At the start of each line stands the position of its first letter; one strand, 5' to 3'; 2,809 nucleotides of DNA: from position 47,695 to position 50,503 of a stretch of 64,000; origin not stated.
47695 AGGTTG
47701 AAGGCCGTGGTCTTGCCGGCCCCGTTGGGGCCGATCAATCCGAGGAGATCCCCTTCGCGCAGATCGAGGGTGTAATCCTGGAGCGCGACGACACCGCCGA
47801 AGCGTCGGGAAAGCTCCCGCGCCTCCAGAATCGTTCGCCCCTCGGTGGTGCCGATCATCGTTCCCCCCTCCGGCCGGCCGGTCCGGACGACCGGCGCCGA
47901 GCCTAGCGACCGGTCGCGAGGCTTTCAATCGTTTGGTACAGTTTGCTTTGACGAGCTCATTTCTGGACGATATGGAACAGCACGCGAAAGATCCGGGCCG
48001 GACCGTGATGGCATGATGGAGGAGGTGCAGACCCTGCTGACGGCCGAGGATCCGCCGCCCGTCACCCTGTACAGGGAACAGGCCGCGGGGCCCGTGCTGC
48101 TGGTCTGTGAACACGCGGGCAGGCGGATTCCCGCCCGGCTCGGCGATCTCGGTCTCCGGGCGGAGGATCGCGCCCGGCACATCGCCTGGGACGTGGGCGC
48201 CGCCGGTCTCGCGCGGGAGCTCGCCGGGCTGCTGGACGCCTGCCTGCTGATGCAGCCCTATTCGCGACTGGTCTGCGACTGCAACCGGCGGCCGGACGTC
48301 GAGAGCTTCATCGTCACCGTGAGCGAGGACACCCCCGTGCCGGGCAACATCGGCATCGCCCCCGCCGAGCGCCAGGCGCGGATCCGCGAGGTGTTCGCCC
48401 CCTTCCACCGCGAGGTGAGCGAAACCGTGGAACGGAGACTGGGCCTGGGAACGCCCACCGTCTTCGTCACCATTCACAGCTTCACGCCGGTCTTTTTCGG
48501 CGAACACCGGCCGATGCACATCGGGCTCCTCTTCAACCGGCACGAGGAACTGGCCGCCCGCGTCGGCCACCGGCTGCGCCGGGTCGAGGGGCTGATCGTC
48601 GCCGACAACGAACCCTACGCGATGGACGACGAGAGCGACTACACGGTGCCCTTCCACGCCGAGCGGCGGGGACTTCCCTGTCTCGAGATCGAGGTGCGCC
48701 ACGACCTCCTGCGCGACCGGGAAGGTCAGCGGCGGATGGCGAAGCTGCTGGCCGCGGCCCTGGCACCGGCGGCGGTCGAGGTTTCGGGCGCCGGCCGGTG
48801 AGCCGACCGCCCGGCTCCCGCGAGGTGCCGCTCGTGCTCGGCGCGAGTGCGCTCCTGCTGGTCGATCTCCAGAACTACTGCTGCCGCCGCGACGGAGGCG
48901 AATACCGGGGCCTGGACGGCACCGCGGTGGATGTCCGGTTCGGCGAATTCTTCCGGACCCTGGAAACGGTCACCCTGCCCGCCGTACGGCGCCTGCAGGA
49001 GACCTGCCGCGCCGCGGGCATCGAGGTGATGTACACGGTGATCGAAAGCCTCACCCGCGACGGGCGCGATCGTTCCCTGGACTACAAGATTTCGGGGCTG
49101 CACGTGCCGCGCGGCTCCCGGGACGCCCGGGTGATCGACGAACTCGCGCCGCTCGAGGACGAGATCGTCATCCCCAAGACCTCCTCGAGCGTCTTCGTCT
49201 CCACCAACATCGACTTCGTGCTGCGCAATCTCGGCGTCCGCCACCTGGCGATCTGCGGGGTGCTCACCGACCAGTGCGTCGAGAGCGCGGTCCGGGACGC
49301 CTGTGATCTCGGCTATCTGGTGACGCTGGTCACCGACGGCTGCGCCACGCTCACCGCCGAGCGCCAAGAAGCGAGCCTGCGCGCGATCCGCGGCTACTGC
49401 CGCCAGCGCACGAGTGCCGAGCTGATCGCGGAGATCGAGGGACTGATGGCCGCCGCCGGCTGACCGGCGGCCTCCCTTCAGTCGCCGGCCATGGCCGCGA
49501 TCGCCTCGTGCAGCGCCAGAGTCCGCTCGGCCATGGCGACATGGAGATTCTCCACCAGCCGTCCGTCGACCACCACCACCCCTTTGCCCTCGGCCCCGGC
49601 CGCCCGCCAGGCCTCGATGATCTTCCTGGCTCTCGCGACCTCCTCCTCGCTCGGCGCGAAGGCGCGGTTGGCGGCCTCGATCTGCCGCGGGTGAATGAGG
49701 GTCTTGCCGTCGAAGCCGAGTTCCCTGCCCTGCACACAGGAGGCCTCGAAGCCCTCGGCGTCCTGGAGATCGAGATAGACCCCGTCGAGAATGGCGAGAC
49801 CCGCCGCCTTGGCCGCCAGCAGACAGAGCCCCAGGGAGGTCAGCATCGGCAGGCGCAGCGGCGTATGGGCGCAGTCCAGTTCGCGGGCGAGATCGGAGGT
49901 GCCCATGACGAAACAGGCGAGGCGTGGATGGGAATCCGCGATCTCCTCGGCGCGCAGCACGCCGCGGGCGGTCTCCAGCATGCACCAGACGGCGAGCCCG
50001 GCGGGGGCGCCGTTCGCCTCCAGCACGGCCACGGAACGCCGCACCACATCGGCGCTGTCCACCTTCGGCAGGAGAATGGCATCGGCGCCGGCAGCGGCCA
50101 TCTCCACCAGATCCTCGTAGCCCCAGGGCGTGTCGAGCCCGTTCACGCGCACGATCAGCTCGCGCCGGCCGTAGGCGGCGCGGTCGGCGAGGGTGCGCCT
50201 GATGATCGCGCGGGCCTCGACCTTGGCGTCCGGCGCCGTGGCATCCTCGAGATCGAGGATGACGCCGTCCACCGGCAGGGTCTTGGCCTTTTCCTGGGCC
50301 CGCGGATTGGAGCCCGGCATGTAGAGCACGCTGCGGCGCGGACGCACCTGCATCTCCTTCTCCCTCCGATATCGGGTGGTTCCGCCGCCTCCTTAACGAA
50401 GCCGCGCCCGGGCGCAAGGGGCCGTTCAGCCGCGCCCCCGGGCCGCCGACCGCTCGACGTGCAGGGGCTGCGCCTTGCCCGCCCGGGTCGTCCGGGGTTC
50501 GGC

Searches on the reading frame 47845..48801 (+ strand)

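Call 3: search_protein_families(library=pfam, proteins=[window:47845-48801:+], max_evalue=0.01)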
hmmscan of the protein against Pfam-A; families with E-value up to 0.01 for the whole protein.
window:47845-48801:+ (318 aa): 1 family
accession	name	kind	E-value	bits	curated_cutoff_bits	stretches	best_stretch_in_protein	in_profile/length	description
PF05013.17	FGase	-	2.5e-44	152.5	28.9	1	83-288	2-217/219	N-formylglutamate amidohydrolase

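Call 4: search_protein_families(library=ncbifam, proteins=[window:47845-48801:+], max_evalue=0.01)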
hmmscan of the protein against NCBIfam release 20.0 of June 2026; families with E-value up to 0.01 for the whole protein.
window:47845-48801:+ (318 aa): 1 family
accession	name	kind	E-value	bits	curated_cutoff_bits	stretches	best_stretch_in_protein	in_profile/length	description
TIGR02017.1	hutG_amidohyd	equivalog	4e-05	23.2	278.75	1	77-213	5-149/263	N-formylglutamate deformylase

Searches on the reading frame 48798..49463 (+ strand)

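Call 3: search_protein_families(library=pfam, proteins=[window:48798-49463:+], max_evalue=0.01)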
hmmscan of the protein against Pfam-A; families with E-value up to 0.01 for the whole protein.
window:48798-49463:+ (221 aa): 1 family
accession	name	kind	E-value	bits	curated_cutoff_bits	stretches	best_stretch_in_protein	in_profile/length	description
PF00857.26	Isochorismatase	-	1.3e-35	123.5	27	1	17-206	1-172/175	Isochorismatase domain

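Call 4: search_protein_families(library=ncbifam, proteins=[window:48798-49463:+], max_evalue=0.01)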
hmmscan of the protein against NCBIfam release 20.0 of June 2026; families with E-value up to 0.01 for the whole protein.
window:48798-49463:+ (221 aa): 5 families
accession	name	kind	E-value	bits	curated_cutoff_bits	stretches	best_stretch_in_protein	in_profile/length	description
TIGR03614.1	RutB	equivalog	1.4e-20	73.9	377.95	1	100-200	104-205/226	pyrimidine utilization protein B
NF050097.1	BiurAmidohydBiuH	equivalog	2.6e-19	69.6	370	1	104-197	108-201/221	biuret amidohydrolase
NF008623.0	PRK11609.1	equivalog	1.4e-12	47.8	174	1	135-193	131-189/213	bifunctional nicotinamidase/pyrazinamidase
NF008517.0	PRK11440.1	equivalog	4.2e-12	46.4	195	1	115-210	89-185/188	hydrolase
NF041461.1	C_hydro_YcaC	equivalog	2.6e-05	23.8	310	1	136-195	89-150/201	isochorismate family cysteine hydrolase YcaC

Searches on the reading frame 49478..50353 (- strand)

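Call 3: search_protein_families(library=pfam, proteins=[window:49478-50353:-], max_evalue=0.01)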
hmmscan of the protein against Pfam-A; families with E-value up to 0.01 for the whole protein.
window:49478-50353:- (291 aa): 2 families
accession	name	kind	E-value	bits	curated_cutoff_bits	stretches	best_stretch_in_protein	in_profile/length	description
PF03328.21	HpcH_HpaI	-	5.2e-46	157.1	25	1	7-222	1-221/221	HpcH/HpaI aldolase/citrate lyase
PF15617.12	C-C_Bond_Lyase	-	1.7e-10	41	28.4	1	201-253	237-287/320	C-C_Bond_Lyase of the TIM-Barrel fold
